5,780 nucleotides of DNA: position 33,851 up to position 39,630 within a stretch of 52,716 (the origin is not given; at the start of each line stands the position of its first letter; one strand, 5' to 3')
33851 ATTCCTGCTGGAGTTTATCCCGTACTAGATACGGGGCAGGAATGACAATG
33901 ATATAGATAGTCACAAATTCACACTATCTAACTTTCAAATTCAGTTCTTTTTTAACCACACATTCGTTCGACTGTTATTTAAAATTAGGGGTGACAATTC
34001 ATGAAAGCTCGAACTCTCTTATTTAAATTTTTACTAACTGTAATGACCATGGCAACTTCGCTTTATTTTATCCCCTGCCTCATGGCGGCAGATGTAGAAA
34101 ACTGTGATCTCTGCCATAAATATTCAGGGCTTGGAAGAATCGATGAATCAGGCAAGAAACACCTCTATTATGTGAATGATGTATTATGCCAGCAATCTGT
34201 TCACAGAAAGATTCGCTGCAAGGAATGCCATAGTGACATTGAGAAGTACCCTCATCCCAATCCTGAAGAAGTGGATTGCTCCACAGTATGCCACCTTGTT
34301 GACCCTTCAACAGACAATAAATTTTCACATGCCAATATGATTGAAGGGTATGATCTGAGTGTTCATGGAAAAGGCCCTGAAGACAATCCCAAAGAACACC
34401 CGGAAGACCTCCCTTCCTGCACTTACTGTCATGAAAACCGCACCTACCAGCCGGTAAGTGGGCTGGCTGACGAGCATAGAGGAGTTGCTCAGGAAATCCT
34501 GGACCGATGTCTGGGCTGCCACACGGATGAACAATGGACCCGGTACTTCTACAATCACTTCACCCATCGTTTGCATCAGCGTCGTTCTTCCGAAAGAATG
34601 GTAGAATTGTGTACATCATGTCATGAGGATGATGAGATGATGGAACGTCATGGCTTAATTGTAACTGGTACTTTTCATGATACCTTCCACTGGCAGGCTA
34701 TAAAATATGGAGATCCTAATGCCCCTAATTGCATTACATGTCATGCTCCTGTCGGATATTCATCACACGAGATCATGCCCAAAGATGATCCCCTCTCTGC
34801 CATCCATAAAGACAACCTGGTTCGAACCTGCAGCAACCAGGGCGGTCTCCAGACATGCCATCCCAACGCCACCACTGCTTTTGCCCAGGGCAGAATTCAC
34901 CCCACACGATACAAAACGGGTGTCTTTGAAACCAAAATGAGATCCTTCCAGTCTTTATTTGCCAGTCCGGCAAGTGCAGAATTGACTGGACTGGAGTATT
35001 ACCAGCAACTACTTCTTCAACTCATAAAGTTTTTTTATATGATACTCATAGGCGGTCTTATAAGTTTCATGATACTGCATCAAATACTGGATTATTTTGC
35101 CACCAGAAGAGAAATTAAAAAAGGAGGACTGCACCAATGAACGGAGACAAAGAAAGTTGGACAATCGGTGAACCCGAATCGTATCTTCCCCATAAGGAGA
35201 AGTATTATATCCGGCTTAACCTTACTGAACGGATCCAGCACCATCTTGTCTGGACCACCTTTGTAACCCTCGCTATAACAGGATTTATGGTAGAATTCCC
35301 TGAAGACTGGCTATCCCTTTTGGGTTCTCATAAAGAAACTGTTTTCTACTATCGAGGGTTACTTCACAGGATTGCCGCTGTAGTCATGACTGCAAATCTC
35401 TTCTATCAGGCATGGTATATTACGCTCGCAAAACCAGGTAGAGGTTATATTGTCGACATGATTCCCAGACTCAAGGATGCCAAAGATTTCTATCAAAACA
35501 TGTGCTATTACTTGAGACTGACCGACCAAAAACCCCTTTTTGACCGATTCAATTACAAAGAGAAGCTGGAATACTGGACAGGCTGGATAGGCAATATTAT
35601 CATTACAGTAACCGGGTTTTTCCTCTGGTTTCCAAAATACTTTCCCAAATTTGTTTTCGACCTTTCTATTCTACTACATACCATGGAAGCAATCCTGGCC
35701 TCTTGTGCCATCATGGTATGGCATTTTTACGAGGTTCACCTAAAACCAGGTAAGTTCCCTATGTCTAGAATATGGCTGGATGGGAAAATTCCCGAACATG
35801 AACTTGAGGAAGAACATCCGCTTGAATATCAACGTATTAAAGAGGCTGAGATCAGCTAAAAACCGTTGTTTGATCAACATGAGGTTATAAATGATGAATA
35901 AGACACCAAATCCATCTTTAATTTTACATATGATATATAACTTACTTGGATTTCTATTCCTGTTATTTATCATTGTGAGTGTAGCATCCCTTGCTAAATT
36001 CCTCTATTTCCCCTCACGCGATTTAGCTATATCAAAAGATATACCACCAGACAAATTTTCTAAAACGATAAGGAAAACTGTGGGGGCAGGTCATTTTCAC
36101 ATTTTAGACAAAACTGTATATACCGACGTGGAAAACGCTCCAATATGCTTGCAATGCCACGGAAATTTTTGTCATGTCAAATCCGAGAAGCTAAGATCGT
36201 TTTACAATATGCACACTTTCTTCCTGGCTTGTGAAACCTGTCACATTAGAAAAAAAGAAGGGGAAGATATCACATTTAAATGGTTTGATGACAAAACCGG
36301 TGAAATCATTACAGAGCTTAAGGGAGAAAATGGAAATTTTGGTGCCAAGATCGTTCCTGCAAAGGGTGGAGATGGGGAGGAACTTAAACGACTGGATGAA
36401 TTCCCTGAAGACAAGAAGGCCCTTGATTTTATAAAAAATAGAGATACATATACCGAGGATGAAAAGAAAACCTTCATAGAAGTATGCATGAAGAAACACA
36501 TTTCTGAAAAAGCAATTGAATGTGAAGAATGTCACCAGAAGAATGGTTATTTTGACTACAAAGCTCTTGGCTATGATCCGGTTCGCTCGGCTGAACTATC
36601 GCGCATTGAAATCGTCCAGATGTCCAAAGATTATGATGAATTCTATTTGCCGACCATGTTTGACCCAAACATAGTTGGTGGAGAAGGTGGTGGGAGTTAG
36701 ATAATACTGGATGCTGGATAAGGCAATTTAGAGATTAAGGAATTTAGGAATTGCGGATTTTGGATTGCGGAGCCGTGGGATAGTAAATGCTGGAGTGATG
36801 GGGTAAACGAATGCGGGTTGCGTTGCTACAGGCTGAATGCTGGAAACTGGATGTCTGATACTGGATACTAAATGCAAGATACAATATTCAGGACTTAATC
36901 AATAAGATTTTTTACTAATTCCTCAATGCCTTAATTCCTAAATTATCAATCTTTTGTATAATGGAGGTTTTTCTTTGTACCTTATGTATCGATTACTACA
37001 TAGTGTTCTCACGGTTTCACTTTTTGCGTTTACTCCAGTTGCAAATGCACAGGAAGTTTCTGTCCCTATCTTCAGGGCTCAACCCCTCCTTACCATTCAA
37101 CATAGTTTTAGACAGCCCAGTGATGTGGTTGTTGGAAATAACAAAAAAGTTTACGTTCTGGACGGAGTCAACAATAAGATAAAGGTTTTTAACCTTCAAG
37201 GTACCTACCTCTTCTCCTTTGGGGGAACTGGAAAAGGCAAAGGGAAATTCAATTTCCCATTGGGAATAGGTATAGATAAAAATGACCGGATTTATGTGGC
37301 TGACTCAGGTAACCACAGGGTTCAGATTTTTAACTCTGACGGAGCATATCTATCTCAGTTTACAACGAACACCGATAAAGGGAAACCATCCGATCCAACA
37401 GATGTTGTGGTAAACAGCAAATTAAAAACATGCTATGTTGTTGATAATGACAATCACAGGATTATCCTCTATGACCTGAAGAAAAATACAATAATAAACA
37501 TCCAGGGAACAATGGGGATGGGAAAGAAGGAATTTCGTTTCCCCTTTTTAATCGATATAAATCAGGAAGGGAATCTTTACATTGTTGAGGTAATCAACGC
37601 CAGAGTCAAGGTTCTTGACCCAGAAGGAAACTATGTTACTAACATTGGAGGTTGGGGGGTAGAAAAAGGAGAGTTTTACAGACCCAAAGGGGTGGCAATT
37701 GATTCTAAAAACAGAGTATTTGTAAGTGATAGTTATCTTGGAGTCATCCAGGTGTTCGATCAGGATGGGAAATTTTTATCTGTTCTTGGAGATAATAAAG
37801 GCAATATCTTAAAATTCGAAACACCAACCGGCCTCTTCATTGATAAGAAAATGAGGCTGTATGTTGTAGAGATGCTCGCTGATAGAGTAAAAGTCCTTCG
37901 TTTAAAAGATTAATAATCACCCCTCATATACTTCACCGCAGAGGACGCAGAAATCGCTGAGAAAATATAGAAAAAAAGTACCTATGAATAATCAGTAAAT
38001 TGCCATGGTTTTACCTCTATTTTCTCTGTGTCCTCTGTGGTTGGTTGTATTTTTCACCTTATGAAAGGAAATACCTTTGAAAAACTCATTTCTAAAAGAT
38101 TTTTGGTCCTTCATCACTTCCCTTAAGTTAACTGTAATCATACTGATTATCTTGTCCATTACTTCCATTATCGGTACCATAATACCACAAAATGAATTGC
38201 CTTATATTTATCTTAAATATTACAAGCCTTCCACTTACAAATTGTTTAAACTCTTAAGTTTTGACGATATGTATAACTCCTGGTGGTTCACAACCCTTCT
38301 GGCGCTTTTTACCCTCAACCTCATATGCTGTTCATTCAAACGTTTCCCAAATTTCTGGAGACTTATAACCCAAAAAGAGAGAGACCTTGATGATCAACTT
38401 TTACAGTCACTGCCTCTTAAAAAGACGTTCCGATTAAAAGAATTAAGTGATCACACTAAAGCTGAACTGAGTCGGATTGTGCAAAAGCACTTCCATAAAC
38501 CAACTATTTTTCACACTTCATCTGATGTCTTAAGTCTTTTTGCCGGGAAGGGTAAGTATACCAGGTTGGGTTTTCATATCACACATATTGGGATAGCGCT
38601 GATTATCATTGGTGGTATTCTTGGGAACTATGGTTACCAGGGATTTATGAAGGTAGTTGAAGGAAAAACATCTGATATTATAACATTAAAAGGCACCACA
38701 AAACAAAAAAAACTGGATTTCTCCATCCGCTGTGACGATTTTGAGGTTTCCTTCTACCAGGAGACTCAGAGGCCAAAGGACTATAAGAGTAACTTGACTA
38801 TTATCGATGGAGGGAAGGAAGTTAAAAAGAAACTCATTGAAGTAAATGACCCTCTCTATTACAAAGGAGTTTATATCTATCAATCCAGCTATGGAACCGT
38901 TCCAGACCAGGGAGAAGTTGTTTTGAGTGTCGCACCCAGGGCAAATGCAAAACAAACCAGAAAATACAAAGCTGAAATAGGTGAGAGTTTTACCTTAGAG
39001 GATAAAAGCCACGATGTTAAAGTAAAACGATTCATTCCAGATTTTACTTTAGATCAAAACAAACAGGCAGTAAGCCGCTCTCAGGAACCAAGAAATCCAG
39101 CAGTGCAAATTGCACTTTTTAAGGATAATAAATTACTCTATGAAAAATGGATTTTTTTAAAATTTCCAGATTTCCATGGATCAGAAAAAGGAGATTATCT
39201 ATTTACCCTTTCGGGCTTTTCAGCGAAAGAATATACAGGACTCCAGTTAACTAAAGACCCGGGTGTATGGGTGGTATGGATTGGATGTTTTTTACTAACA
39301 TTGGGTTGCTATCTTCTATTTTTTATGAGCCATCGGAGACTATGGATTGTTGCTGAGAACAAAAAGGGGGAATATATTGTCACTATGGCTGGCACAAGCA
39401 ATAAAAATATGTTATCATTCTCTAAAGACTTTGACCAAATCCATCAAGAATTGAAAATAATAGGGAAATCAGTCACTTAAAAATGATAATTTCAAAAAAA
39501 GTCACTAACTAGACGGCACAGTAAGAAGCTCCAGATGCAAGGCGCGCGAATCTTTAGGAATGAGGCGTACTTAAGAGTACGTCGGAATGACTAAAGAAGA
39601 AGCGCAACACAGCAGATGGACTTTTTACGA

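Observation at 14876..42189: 27-kb c-type heme island with roughly 106 canonical CXXCH motifs in 12 ORFs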

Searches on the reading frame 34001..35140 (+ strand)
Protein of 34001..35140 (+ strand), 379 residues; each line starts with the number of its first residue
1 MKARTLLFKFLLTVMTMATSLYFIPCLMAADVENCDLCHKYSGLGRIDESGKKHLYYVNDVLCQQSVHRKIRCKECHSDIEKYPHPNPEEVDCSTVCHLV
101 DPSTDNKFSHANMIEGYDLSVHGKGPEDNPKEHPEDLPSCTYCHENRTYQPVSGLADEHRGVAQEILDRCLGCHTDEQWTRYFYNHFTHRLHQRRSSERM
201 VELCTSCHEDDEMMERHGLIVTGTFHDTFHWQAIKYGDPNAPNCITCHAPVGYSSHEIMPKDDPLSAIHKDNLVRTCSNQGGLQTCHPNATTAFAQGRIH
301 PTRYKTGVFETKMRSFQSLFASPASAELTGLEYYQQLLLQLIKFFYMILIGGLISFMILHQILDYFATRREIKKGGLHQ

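Call 5: search_protein_families(library=pfam, proteins=[window:34001-35140:+], max_evalue=0.01)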
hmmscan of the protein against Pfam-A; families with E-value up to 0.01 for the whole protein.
window:34001-35140:+ (379 aa): 2 families
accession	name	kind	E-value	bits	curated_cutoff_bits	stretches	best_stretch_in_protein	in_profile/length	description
PF22113.1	Mtrc-MtrF_II-IV_dom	-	3.8e-10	40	30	2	72-217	8-175/176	Outer membrane cytochrome MtrC/MtrF-like, domains II/IV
PF14522.11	Cytochrome_C7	-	0.0011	19.2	24.8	0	164-248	10-66/67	Cytochrome c7 and related cytochrome c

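Call 31: search_protein_families(library=ncbifam, proteins=[window:34001-35140:+], max_evalue=0.001)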
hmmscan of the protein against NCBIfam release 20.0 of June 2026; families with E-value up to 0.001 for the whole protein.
window:34001-35140:+ (379 aa): 0 families

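Call 82: search_solved_structures(query=window:34001-35140:+, max_evalue=0.1)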
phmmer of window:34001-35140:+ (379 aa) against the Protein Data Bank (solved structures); distinct sequences matched with E-value up to 0.1: 0.

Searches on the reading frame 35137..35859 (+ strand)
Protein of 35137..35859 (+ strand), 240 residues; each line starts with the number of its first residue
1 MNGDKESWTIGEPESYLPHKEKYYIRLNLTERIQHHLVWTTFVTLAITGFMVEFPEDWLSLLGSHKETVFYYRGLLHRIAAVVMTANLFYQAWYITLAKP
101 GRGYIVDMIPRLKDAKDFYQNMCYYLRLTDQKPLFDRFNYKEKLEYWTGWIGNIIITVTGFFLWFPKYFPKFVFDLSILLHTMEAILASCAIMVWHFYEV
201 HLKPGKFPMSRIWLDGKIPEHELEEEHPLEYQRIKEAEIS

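Call 5: search_protein_families(library=pfam, proteins=[window:35137-35859:+], max_evalue=0.01)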
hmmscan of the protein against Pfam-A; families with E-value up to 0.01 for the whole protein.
window:35137-35859:+ (240 aa): 2 families
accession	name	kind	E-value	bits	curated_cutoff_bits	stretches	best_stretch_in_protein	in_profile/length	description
PF01292.26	Ni_hydr_CYTB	-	2.9e-12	47.2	30.1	1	28-199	3-161/179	Prokaryotic cytochrome b561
PF01554.23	MatE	-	0.0097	16.1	24.9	0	29-95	68-133/161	MatE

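Call 31: search_protein_families(library=ncbifam, proteins=[window:35137-35859:+], max_evalue=0.001)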
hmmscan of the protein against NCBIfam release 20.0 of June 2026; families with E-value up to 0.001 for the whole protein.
window:35137-35859:+ (240 aa): 4 families
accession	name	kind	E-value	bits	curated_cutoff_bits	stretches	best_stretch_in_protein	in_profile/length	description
TIGR01583.1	formate-DH-gamm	equivalog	1.4e-15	57.9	115.85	1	26-235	4-202/204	formate dehydrogenase subunit gamma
NF007924.0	PRK10639.1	equivalog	1.5e-09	37.9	341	1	20-236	3-204/211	formate dehydrogenase cytochrome b556 subunit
NF007558.0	PRK10179.1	equivalog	5.6e-08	32.7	339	1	20-238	3-208/217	formate dehydrogenase-N subunit gamma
TIGR02125.1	CytB-hydogenase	equivalog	5.8e-08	32.5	121.5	1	31-196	7-170/212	Ni/Fe-hydrogenase, b-type cytochrome subunit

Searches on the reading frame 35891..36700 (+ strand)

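Call 5: search_protein_families(library=pfam, proteins=[window:35891-36700:+], max_evalue=0.01)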
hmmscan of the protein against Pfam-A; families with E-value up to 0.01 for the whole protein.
window:35891-36700:+ (269 aa): 2 families
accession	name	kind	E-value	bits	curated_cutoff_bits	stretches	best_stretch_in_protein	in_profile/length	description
PF14522.11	Cytochrome_C7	-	0.00011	22.4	24.8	0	84-123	14-53/67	Cytochrome c7 and related cytochrome c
PF14537.11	Cytochrom_c3_2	-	0.00022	22.1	25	0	82-123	25-69/79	Cytochrome c3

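Call 31: search_protein_families(library=ncbifam, proteins=[window:35891-36700:+], max_evalue=0.001)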
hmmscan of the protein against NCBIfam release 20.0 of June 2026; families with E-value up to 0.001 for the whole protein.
window:35891-36700:+ (269 aa): 1 family
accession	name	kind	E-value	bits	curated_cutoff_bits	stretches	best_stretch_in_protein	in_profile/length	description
TIGR04315.1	octaheme_Shew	subfamily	2.5e-09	36.7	375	1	77-137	213-270/440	tetrathionate reductase family octaheme c-type cytochrome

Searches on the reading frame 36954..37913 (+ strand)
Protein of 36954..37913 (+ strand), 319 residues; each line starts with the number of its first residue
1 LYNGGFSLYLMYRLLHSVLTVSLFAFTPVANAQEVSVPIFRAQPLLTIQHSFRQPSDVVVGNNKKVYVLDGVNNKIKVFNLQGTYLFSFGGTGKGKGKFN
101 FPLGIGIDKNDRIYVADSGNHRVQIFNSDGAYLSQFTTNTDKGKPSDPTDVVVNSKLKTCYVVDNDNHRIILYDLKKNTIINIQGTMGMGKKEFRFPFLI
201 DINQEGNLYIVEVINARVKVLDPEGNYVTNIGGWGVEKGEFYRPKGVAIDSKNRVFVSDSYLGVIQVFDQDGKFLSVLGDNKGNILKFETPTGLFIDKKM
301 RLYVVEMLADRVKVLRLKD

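Call 5: search_protein_families(library=pfam, proteins=[window:36954-37913:+], max_evalue=0.01)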
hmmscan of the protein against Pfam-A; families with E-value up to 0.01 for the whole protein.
window:36954-37913:+ (319 aa): 9 families
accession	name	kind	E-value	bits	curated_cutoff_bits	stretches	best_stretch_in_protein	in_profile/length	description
PF01436.27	NHL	-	2.3e-27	94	20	3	99-126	1-28/28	NHL repeat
PF17170.10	DUF5128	-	6.2e-14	52.3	22.9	3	55-135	46-127/321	6-bladed beta-propeller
PF08450.18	SGL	-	6.3e-09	36.2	26.3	1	63-138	145-222/246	SMP-30/Gluconolactonase/LRE-like region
PF01731.26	Arylesterase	-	5.3e-08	33.4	21.3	0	98-126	52-81/86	Arylesterase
PF25021.1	TEN_NHL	-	2.4e-07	30.5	27.1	0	236-283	136-181/357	Teneurin NHL domain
PF22701.2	Mala_s_1-like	-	0.00034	20.9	27.5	1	107-258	6-146/195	Mal s 1 allergenic protein-like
PF06739.17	SBBP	-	0.0023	18.3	20.5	0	104-116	17-29/38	Beta-propeller repeat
PF18975.6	DUF5711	-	0.0045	16.7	26.3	1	110-216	65-161/344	Family of unknown function (DUF5711)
PF13449.12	Phytase-like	-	0.0067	16.8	27.6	0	104-141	72-109/284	Esterase-like activity of phytase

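Call 31: search_protein_families(library=ncbifam, proteins=[window:36954-37913:+], max_evalue=0.001)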
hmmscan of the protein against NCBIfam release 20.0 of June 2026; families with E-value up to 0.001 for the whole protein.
window:36954-37913:+ (319 aa): 5 families
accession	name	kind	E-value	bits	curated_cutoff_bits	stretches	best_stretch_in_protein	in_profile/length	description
NF035926.1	scyF_NHL_VPEP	equivalog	5.5e-48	164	350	2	157-281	162-286/376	scytonemin biosynthesis PEP-CTERM protein ScyF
NF047780.1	LIC12708_fam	subfamily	3.3e-10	39.4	150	1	109-261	65-201/391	LIC_12708 family protein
NF033206.1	ScyE_fam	subfamily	2.9e-05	23.8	80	0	47-120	247-322/333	ScyD/ScyE family protein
TIGR03866.1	PQQ_ABC_repeats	subfamily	3.5e-05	23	287.3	0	63-182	10-119/310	PQQ-dependent catabolism-associated beta-propeller protein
NF052280.1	7_blade_YncE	equivalog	0.00099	18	400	0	56-182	130-252/338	7-bladed beta-propeller protein YncE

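Call 81: search_solved_structures(query=window:36954-37913:+, max_evalue=0.001)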
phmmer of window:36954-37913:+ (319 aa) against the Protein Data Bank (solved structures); distinct sequences matched with E-value up to 0.001: 53.
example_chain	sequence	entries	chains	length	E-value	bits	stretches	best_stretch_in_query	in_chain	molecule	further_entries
6d69_A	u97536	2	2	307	3e-52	180.7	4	53-136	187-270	NHL Repeat Region of D. melanogaster Thin | Thin, isoform D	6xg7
8j72_A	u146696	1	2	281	4.3e-46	160.5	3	73-275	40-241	E3 ubiquitin-protein ligase TRIM71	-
9jur_A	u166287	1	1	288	8.7e-46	159.5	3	73-275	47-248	E3 ubiquitin-protein ligase TRIM71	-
7qrx_A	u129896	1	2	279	4e-43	150.7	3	83-275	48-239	E3 ubiquitin-protein ligase TRIM71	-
6fpt_A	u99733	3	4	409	6.5e-43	150.1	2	83-298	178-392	E3 ubiquitin-protein ligase TRIM71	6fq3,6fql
7qrw_A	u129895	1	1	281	8.3e-35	123.4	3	51-140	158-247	Isoform 4 of Tripartite motif-containing protein 3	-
7qrv_A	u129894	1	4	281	1.8e-34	122.3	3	51-154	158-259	Tripartite motif-containing protein 2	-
7b2r_A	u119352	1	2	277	2.9e-34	121.6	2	51-142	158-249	Tripartite motif-containing protein 2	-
7b96_A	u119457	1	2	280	3e-34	121.6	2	51-141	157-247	Isoform 2 of Tripartite motif-containing protein 2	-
1q7f_A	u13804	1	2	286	2.6e-27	98.8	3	54-139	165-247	brain tumor CG10719-PA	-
4zlr_A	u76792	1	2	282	3.4e-27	98.4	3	54-139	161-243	Brain tumor protein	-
5ex7_A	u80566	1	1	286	4.1e-27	98.2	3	54-139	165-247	Brain tumor protein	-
7nyq_A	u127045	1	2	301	9.1e-17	64.2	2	88-136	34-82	Meiotic P26, isoform C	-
7djm_A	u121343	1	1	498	5.6e-14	55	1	53-225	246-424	Protein SUPPRESSOR OF QUENCHING 1, chloroplastic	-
7djl_C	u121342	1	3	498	7.2e-14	54.6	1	53-225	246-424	Protein SUPPRESSOR OF QUENCHING 1, chloroplastic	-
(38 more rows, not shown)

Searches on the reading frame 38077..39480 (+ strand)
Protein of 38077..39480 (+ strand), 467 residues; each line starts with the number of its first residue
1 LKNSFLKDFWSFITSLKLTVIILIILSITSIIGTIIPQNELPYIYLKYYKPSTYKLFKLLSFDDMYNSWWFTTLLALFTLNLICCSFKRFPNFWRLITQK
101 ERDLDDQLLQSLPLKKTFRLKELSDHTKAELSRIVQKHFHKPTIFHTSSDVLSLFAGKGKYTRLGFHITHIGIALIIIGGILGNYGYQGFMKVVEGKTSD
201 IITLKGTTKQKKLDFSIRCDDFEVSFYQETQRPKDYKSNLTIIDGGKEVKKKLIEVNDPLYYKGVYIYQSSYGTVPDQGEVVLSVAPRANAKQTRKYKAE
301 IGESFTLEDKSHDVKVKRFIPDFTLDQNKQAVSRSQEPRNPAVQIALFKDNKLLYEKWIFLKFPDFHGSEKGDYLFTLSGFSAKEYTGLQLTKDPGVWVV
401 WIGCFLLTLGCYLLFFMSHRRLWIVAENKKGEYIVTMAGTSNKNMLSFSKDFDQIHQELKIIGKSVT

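Call 5: search_protein_families(library=pfam, proteins=[window:38077-39480:+], max_evalue=0.01)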
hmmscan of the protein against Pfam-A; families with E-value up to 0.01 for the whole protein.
window:38077-39480:+ (467 aa): 1 family
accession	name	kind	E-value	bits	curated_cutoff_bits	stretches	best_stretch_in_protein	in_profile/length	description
PF05140.19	ResB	-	1.4e-101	341.2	24.6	1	16-453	1-486/486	ResB-like family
